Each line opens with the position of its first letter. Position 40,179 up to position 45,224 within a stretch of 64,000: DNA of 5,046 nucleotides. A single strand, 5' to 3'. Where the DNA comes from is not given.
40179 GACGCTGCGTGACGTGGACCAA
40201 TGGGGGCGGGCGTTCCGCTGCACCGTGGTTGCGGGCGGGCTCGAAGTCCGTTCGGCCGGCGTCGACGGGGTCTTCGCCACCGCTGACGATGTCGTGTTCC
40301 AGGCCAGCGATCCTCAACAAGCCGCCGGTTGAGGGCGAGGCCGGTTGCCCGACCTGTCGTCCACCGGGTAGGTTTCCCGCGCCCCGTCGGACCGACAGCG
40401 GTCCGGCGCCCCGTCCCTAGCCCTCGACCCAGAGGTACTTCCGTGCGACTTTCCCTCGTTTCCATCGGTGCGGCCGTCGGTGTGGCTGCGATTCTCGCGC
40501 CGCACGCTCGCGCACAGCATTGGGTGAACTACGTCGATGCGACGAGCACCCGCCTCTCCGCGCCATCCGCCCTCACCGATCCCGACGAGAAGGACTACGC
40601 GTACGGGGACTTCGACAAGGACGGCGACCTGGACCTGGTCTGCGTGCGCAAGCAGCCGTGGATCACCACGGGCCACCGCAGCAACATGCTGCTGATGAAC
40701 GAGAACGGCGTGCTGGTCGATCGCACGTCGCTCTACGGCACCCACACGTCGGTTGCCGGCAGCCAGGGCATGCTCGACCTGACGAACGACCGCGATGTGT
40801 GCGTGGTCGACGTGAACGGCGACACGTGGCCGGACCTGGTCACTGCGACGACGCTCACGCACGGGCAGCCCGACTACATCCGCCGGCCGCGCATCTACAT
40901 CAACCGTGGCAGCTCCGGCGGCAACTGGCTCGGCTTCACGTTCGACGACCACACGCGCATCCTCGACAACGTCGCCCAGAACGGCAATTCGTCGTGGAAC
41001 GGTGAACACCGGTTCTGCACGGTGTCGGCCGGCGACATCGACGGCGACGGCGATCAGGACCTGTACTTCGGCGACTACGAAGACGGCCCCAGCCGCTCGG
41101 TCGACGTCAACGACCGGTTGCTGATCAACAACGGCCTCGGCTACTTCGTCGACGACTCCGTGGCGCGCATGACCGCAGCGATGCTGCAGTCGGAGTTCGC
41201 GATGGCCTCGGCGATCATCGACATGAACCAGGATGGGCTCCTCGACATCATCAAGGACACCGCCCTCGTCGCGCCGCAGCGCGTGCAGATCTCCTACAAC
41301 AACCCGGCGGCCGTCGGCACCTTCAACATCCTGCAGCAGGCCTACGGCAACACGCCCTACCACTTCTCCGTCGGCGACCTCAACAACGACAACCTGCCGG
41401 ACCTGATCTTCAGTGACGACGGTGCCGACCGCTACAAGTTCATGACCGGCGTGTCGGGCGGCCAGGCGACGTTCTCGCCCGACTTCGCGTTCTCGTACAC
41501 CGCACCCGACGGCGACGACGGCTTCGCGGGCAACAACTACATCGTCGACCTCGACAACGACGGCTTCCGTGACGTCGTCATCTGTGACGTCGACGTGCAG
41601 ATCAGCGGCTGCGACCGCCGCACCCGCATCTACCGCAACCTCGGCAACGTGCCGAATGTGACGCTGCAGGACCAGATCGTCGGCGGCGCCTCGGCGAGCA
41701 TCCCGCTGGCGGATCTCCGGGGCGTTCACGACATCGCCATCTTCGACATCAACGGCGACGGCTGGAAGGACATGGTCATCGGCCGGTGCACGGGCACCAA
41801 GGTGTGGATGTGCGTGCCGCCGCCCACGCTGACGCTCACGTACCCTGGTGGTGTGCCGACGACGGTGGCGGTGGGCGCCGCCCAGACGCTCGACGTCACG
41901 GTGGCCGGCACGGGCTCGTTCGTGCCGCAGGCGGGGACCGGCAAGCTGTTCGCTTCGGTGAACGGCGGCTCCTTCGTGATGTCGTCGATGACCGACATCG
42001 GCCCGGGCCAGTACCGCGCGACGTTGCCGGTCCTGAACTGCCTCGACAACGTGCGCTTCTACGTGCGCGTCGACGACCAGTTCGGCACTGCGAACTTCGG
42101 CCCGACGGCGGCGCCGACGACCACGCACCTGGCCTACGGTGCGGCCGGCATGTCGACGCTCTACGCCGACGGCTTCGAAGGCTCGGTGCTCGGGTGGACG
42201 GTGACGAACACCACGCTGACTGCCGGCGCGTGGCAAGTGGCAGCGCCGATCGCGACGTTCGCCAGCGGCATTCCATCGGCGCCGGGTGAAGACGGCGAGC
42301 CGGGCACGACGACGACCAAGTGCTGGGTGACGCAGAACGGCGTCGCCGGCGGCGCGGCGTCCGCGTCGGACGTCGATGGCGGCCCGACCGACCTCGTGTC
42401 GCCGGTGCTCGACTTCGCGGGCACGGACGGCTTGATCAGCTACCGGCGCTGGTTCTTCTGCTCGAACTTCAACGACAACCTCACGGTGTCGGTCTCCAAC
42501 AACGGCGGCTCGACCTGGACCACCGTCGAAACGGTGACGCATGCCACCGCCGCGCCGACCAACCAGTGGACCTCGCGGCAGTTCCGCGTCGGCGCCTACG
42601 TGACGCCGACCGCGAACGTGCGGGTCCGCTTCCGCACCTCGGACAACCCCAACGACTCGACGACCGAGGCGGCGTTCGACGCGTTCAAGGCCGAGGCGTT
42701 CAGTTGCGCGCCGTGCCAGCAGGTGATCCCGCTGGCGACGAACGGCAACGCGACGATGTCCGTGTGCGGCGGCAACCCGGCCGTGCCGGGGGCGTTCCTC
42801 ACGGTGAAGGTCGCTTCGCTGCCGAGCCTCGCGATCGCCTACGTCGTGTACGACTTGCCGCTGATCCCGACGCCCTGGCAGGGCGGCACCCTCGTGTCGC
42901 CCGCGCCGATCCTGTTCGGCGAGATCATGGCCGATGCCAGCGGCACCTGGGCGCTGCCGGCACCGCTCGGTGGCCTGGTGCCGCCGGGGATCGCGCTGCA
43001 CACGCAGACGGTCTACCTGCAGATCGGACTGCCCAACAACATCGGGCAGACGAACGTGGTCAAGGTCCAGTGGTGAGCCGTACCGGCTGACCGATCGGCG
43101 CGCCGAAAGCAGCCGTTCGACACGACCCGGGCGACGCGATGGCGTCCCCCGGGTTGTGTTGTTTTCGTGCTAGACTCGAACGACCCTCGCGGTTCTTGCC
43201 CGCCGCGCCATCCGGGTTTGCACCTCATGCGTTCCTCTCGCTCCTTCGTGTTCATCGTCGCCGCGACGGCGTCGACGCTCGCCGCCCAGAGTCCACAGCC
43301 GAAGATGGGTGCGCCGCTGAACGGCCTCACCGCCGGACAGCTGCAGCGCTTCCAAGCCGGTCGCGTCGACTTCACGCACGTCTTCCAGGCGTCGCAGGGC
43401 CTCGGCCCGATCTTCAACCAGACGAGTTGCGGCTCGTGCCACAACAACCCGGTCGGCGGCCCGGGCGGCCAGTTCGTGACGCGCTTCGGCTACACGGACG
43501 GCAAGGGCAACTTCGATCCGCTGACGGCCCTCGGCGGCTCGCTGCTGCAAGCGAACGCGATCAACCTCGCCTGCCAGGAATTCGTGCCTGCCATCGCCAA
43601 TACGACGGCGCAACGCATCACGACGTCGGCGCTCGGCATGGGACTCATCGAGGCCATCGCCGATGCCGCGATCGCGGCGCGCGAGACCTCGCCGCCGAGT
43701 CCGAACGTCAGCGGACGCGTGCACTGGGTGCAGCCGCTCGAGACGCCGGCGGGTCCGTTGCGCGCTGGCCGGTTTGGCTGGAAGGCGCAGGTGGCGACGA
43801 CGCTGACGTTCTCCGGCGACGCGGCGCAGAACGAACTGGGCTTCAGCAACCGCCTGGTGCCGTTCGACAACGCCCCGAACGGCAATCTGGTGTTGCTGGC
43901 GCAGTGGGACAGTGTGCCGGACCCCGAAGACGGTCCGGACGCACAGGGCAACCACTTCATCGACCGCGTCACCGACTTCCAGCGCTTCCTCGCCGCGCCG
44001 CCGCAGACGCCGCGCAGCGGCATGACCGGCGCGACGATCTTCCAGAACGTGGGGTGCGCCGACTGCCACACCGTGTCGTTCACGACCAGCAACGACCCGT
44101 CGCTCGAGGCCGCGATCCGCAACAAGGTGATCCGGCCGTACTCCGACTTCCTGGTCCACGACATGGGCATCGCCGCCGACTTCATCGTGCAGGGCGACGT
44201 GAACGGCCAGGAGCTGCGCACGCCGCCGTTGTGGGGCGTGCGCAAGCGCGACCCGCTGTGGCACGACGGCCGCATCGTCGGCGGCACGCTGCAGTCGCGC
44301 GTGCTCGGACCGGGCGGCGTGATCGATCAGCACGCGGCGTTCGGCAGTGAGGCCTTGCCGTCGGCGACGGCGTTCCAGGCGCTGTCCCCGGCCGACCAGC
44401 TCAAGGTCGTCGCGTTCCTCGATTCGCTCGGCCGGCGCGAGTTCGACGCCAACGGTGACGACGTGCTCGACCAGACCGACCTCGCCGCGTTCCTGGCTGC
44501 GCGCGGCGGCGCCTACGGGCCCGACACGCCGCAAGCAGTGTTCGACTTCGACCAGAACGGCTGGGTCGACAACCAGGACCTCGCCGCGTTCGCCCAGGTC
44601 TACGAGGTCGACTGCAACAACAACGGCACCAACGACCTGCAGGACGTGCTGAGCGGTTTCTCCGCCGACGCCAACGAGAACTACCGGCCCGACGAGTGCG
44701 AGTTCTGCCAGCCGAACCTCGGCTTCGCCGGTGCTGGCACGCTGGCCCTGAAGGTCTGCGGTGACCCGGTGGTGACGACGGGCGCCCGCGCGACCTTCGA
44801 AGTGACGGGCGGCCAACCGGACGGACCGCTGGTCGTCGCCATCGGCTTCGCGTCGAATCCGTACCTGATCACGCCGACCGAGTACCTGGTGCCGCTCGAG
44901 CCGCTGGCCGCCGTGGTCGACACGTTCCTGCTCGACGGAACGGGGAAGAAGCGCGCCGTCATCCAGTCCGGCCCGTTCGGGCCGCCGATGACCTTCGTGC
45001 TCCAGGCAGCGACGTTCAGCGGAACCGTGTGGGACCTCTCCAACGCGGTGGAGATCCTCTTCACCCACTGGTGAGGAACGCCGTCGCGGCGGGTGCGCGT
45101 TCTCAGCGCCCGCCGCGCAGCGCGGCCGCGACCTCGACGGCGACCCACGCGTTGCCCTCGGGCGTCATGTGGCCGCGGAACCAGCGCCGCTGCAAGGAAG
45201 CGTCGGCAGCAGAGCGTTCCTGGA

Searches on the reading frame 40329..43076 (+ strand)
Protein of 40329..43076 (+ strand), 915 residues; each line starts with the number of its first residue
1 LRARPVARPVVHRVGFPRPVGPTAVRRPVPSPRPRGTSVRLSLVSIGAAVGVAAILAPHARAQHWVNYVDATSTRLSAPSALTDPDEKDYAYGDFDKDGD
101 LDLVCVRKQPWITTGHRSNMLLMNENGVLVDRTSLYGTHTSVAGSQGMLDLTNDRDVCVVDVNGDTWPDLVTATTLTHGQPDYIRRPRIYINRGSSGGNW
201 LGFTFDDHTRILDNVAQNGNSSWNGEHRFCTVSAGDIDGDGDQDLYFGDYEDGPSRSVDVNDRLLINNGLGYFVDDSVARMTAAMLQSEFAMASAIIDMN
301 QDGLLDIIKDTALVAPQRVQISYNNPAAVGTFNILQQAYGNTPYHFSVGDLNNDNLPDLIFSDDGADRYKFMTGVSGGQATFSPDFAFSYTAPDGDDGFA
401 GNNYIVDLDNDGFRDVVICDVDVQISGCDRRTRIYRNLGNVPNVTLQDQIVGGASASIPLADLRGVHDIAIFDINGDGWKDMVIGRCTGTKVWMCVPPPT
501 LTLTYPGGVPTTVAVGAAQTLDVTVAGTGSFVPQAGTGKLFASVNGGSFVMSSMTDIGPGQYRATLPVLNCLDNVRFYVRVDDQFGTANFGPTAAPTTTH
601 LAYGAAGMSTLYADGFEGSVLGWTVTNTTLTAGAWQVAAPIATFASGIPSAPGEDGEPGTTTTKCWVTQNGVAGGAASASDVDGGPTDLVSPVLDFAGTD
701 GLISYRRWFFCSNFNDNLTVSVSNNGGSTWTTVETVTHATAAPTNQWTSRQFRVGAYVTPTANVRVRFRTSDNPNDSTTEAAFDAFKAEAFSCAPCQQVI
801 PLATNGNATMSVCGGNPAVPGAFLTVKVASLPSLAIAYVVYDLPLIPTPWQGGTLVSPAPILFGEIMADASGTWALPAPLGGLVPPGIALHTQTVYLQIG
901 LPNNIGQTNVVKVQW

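Call 54: search_protein_families(library=pfam, proteins=[window:40329-43076:+], max_evalue=0.00001)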
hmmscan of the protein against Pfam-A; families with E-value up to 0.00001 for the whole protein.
window:40329-43076:+ (915 aa): 2 families
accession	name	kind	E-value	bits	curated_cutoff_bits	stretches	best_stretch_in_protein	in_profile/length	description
PF13517.12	FG-GAP_3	-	3.9e-21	75.9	26.9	3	236-308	1-60/61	FG-GAP-like repeat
PF01839.29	FG-GAP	-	1.9e-08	34.4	22.1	0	156-174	4-22/37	FG-GAP repeat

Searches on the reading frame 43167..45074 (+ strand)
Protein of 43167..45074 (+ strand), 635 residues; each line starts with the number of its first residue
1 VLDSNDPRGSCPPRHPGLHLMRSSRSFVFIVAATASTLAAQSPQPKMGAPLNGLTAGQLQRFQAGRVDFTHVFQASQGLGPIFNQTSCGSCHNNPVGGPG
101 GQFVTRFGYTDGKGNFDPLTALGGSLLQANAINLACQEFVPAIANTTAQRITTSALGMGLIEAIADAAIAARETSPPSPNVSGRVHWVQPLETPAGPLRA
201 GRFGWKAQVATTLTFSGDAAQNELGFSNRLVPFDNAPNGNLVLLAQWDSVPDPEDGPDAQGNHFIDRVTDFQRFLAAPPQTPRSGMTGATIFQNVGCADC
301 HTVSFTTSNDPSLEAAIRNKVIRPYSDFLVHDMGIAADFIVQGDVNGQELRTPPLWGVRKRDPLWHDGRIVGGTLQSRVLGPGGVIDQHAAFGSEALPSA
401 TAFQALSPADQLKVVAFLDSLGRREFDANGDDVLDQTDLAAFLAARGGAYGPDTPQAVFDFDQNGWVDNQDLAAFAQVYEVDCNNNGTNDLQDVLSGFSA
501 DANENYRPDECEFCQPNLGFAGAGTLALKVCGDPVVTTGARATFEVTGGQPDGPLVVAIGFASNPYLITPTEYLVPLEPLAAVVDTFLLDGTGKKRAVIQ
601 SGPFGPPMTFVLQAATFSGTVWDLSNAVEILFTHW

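Call 54: search_protein_families(library=pfam, proteins=[window:43167-45074:+], max_evalue=0.00001)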
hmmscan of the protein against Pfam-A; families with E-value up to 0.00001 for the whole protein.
window:43167-45074:+ (635 aa): 2 families
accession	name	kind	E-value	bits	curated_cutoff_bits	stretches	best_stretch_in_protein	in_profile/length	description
PF06537.16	DHOR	-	2.4e-33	115.8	22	1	149-421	214-499/499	Di-haem oxidoreductase, putative peroxidase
PF00034.26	Cytochrom_C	-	2.5e-06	29.1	21.3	0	287-421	3-89/90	Cytochrome c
